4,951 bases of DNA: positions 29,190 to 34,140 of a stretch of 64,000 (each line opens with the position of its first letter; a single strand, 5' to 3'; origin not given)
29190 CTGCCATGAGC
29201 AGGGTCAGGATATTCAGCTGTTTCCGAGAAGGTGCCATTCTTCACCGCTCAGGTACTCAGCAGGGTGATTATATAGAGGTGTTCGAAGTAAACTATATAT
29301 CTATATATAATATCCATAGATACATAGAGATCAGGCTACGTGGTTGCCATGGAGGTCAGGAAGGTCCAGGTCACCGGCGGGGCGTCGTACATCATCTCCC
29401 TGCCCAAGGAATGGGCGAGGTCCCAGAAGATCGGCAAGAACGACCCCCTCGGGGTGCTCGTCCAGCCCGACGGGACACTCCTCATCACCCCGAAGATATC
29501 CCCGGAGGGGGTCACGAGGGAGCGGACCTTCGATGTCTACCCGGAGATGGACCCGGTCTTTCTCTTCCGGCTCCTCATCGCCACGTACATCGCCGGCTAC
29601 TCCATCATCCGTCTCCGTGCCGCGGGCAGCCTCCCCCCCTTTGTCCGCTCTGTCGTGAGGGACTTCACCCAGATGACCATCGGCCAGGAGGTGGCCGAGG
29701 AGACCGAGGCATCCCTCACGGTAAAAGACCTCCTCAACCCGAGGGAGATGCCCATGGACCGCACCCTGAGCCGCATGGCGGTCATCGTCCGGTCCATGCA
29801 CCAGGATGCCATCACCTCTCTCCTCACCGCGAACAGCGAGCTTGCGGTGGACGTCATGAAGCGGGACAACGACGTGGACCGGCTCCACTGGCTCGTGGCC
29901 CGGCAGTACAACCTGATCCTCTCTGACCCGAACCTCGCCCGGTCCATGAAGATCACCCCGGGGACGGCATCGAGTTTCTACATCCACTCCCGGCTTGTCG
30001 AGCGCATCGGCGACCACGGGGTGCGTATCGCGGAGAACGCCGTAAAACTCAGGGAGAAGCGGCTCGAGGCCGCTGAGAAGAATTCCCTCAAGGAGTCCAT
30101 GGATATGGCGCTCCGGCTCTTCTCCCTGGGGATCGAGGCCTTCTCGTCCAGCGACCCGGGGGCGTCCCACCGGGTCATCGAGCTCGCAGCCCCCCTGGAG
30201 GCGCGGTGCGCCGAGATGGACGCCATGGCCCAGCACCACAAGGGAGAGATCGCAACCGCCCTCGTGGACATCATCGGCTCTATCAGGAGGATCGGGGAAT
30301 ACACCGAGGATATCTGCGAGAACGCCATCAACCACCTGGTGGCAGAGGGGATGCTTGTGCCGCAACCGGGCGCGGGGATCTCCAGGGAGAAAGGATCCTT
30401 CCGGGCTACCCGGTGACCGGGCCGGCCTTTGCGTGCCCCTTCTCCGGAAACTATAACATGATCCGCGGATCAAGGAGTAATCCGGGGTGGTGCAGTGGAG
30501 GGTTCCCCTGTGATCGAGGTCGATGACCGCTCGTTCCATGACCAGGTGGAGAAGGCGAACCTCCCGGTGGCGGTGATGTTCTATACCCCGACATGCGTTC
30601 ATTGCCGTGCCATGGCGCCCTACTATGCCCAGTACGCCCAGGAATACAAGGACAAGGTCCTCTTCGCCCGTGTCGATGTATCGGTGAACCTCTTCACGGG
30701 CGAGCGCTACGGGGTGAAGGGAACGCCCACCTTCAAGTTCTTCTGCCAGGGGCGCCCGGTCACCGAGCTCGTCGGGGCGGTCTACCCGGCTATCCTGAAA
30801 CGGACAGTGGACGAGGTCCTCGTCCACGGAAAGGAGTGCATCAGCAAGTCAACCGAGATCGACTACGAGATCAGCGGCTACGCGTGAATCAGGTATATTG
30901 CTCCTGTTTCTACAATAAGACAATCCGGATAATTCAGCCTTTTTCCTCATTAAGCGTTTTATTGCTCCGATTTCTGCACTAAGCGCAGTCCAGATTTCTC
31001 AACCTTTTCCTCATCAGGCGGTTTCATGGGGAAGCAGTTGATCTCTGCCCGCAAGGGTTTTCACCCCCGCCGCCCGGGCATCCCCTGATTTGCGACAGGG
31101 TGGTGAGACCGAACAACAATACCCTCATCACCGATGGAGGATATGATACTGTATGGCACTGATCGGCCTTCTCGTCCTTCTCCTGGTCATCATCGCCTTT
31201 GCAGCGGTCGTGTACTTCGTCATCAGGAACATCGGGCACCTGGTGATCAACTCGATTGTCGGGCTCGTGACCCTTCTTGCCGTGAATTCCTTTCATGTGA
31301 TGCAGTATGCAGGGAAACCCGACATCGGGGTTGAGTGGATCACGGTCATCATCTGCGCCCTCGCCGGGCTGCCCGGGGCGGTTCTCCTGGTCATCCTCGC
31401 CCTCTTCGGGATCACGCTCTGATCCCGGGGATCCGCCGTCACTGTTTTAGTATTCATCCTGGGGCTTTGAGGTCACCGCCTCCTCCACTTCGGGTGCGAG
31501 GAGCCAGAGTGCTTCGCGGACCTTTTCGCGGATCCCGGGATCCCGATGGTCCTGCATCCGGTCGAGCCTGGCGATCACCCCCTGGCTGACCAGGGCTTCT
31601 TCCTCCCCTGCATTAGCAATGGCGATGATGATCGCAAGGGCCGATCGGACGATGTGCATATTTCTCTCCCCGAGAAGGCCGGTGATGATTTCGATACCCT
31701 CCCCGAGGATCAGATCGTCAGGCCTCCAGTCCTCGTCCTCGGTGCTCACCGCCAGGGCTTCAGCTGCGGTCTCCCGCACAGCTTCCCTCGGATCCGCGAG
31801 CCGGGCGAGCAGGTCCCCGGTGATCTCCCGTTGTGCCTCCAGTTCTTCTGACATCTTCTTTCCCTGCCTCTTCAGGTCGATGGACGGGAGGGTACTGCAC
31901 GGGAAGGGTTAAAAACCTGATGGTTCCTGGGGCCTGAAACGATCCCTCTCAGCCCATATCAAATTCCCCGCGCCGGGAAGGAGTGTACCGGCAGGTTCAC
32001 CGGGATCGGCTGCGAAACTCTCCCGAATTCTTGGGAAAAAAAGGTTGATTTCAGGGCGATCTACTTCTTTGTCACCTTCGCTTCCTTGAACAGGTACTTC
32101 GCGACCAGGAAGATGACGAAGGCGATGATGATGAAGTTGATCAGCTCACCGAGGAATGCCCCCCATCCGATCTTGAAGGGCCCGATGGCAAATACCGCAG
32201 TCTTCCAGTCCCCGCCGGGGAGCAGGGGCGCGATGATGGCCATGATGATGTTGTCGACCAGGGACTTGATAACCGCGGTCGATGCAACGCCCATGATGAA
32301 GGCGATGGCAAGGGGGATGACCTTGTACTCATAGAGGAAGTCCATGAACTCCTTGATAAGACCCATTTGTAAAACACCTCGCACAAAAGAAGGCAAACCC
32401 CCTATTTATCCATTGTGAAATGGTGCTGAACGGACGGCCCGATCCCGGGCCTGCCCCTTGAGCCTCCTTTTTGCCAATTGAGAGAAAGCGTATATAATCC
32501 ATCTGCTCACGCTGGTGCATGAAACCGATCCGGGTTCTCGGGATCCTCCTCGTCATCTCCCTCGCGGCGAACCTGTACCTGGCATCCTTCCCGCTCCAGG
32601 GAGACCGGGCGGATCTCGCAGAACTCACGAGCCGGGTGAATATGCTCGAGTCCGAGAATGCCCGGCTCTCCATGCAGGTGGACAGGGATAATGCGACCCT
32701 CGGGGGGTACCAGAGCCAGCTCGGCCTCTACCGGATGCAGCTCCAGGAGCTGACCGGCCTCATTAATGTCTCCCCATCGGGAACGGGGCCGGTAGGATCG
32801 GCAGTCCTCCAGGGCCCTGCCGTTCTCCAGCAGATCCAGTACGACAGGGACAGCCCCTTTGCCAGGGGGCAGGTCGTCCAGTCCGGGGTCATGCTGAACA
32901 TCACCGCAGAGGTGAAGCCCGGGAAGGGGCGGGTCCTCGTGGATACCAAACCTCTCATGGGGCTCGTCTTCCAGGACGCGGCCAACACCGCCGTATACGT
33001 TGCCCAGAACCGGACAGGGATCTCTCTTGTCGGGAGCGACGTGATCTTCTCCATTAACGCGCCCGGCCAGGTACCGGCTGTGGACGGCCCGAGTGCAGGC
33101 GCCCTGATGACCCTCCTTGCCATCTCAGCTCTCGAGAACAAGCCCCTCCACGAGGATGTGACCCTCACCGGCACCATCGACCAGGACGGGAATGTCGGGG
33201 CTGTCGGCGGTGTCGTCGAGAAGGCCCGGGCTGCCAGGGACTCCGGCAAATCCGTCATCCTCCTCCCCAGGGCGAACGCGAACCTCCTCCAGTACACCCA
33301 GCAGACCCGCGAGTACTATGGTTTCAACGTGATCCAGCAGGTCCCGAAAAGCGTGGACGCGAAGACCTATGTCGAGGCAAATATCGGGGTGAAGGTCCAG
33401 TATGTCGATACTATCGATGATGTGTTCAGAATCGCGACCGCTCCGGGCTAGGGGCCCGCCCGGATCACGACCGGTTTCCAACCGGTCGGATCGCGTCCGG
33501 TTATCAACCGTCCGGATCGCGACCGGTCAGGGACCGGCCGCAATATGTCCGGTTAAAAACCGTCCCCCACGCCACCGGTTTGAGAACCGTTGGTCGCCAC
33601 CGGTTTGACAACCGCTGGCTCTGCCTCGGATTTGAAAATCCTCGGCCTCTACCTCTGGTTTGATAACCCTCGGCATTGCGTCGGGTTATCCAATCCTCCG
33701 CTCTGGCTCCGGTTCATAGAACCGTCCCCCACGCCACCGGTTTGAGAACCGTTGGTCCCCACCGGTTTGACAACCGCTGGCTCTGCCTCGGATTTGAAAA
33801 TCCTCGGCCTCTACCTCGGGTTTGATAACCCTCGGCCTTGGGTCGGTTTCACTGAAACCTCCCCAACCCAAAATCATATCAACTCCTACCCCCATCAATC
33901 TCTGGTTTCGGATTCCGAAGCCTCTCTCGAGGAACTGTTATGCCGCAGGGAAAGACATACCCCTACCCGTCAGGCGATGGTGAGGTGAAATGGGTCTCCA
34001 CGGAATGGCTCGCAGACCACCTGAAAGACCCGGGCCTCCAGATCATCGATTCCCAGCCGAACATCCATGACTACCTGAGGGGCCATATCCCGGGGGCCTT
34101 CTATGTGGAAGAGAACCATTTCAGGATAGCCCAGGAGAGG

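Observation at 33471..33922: Phased array of about 15 covarying palindromes (about 26-nt period) upstream of a sulfurtransferase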

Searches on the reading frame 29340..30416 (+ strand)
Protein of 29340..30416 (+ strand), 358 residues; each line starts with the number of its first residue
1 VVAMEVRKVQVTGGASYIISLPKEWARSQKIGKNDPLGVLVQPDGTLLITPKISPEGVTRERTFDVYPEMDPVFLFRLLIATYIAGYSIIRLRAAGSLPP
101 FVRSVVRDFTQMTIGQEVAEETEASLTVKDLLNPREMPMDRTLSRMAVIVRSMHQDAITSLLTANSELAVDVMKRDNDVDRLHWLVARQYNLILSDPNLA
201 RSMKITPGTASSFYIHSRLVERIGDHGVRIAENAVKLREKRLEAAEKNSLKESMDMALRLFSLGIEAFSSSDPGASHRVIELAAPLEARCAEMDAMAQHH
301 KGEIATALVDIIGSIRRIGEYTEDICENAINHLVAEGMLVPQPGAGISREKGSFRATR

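Call 13: search_protein_families(library=pfam, proteins=[window:29340-30416:+])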
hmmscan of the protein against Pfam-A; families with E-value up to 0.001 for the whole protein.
window:29340-30416:+ (358 aa): 2 families
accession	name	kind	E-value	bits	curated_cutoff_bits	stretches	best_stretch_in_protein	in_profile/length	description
PF01895.24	PhoU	-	4.2e-24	85.2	23.5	2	143-233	1-88/89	PhoU domain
PF04014.23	MazE_antitoxin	-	1.7e-10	41.1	24.7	1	10-54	1-45/48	Antidote-toxin recognition MazE, bacterial antitoxin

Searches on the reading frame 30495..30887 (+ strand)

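Call 13: search_protein_families(library=pfam, proteins=[window:30495-30887:+])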
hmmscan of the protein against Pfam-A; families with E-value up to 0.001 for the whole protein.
window:30495-30887:+ (130 aa): 2 families
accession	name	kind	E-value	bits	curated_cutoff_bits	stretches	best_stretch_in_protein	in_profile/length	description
PF00085.26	Thioredoxin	-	2.4e-23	82.6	23.5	1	6-106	2-102/103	Thioredoxin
PF13098.12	Thioredoxin_2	-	1.1e-08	35.8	27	1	19-102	2-101/104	Thioredoxin-like domain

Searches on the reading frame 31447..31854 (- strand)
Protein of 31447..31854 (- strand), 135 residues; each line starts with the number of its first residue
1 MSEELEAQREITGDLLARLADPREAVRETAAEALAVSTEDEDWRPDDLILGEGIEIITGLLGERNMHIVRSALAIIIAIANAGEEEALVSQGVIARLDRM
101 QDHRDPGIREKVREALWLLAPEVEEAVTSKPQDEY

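Call 13: search_protein_families(library=pfam, proteins=[window:31447-31854:-])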
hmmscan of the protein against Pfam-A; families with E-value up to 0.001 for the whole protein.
window:31447-31854:- (135 aa): 1 family
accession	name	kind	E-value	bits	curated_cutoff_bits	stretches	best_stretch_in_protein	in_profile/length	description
PF13646.12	HEAT_2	-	0.001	19.8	27.7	0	15-116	4-87/88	HEAT repeats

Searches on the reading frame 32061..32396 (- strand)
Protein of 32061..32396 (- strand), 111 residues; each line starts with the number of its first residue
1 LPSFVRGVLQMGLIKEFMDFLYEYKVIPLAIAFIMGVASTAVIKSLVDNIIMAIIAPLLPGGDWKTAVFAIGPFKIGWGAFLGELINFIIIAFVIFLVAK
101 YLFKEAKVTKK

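Call 13: search_protein_families(library=pfam, proteins=[window:32061-32396:-])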
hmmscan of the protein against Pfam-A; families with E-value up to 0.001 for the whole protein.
window:32061-32396:- (111 aa): 1 family
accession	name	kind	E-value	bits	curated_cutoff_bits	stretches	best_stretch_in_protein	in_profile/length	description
PF01741.23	MscL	-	5.9e-19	69.1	27.4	1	13-106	1-99/123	Large-conductance mechanosensitive channel, MscL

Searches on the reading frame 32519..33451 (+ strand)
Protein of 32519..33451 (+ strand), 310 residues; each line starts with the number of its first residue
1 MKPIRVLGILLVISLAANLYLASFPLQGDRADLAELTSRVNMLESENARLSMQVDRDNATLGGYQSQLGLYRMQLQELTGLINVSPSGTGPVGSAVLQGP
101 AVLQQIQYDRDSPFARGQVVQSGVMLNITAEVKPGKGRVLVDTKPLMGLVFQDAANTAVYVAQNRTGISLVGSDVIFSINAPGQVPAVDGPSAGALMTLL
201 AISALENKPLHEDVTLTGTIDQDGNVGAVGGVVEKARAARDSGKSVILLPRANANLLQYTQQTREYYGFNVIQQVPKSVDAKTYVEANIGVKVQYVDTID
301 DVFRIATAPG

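Call 13: search_protein_families(library=pfam, proteins=[window:32519-33451:+])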
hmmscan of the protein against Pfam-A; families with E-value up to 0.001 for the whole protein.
window:32519-33451:+ (310 aa): 1 family
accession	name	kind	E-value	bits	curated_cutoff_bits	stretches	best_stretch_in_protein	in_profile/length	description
PF05362.19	Lon_C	-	8.6e-17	61.8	21.1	1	123-265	40-185/205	Lon protease (S16) C-terminal proteolytic domain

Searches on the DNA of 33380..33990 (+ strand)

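Call 40: search_rna_families(source=window, start=33380, end=33990, threshold=evalue, max_evalue=5)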
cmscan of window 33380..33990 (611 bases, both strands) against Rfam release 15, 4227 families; matches with E-value up to 5: 2.
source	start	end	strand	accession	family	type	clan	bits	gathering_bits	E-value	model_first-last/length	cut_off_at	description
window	33470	33593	-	RF01721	Pseudomon-groES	Cis-reg;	-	21.1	50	0.17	1-111/111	no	Pseudomon-groES RNA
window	33478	33541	-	RF03097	RAGATH-21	Gene; sRNA;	-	16.3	70.3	4.6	1-76/76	no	RAGATH-21 RNA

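Call 50: build_rna_model(alignment_id=A3, structure=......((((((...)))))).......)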
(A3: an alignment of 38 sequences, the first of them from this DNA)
Model R1 built from alignment A3 (38 sequences, 28 columns); structure: as given.
model positions 26; base pairs 5; branch points 0; effective number of sequences 38; information 0.852 bits per position. Calibrated on 0.2 Mb of random sequence (short: E-values are rough).
structure used (alignment columns):
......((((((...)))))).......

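Call 51: search_with_rna_model(model_id=R1, source=window, filters=off, max_evalue=10)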
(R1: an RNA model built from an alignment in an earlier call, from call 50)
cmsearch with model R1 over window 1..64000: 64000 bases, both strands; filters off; matches with E-value up to 10: 42.
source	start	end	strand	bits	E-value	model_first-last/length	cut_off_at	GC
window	33812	33837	+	28.5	0.00014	1-26/26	no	0.58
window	33622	33647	+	25.7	0.00068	1-26/26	no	0.54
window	33784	33809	+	25.7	0.00068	1-26/26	no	0.54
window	33677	33702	+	25.1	0.00095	1-26/26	no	0.58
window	33704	33730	+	25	0.001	1-26/26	no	0.63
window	33570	33595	+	24.8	0.0012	1-26/26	no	0.62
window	33732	33757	+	24.8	0.0012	1-26/26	no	0.62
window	33650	33675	+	24.7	0.0012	1-26/26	no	0.5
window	33492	33516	+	22.4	0.0044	1-26/26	no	0.64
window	33839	33865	+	22.2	0.0052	1-26/26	no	0.56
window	33466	33491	+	21.8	0.0062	1-26/26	no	0.62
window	33544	33568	+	17.1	0.095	1-26/26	no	0.52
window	33518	33543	+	15.1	0.29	1-26/26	no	0.77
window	19642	19667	-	14.6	0.38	1-26/26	no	0.42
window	33465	33490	-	14.2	0.49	1-26/26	no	0.62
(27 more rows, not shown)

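Call 52: search_with_rna_model(model_id=R1, sources=[L003, L005, L007, L009, L010, L012, L089, L090, L092, L100, L015, L006, L106], filters=off, max_evalue=1)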
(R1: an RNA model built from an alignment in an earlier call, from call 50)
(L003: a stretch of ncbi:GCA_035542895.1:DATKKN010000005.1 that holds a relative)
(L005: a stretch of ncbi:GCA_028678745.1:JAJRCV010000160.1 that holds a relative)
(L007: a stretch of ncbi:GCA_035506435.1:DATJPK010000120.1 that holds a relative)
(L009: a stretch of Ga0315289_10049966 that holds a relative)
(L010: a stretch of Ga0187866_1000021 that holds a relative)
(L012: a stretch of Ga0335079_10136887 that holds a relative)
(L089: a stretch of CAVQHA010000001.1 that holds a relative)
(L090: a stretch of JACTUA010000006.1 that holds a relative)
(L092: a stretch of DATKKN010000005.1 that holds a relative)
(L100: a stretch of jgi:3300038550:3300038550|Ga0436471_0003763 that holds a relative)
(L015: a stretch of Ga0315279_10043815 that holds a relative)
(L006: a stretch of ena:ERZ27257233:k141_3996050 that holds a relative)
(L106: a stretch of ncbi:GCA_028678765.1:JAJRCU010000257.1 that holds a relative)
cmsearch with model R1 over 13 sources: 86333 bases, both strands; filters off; matches with E-value up to 1: 50.
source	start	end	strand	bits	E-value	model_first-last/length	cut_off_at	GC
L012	1518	1543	+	31.2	4e-05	1-26/26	no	0.58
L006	3375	3400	+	29.1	0.00014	1-26/26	no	0.54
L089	74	99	-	28.9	0.00015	1-26/26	no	0.54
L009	2373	2398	+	28.5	0.00019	1-26/26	no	0.58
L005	1401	1426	+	27.4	0.00036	1-26/26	no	0.62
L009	2237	2262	+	27.4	0.00036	1-26/26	no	0.62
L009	2346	2371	+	27.4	0.00036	1-26/26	no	0.62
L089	158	183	-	27.4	0.00036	1-26/26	no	0.62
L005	1428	1453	+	27.2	0.00041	1-26/26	no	0.5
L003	5734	5760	+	26.2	0.00071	1-26/26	no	0.74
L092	2071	2097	-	26.2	0.00071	1-26/26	no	0.74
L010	2333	2358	+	26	0.00077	1-26/26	no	0.65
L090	943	968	-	26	0.00077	1-26/26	no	0.65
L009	2318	2344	+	25.4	0.0011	1-26/26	no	0.63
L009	2264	2289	+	25.3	0.0012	1-26/26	no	0.5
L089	29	55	-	24.7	0.0016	1-26/26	no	0.56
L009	2291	2316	+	24.1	0.0024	1-26/26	no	0.58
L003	5779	5805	+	23.9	0.0025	1-26/26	no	0.78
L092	2026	2052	-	23.9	0.0025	1-26/26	no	0.78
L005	1297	1322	+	23.9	0.0026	1-26/26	no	0.62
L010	2378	2403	+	23.7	0.0029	1-26/26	no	0.65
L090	898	923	-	23.7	0.0029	1-26/26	no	0.65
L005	1271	1296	+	23.6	0.003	1-26/26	no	0.69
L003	5689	5715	+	23.6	0.003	1-26/26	no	0.7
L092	2116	2142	-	23.6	0.003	1-26/26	no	0.7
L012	1491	1516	+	22.6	0.0054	1-26/26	no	0.69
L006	3419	3445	+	22.4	0.0061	1-26/26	no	0.56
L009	2400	2426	+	22.2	0.007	1-26/26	no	0.56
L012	1440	1465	+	22.1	0.0071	1-26/26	no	0.65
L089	209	234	-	21.7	0.0088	1-26/26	no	0.65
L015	2402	2427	+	21.2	0.012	1-26/26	no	0.62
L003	5829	5855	+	21.1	0.012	1-26/26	no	0.74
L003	5879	5905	+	21.1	0.012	1-26/26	no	0.74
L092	1926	1952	-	21.1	0.012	1-26/26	no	0.74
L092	1976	2002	-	21.1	0.012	1-26/26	no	0.74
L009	2211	2235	+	21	0.014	1-26/26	no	0.6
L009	2160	2185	+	20.3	0.02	1-26/26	no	0.62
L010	2300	2325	+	19.4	0.034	1-26/26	no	0.65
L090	976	1001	-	19.4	0.034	1-26/26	no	0.65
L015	2376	2401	+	19.4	0.034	1-26/26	no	0.65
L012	1562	1589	+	18.5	0.057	1-26/26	no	0.5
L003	6927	6952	-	16.4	0.18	1-26/26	no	0.73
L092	879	904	+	16.4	0.18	1-26/26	no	0.73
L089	102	130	-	16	0.23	1-26/26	no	0.59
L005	1376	1399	+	15.7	0.28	1-26/26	no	0.62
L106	25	50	+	15.5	0.31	1-26/26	no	0.65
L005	1324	1349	+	15.1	0.4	1-26/26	no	0.77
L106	51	75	+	14.8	0.47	1-26/26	no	0.68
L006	3320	3343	+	13.8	0.81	1-26/26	no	0.58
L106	1606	1632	+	13.8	0.83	1-26/26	no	0.78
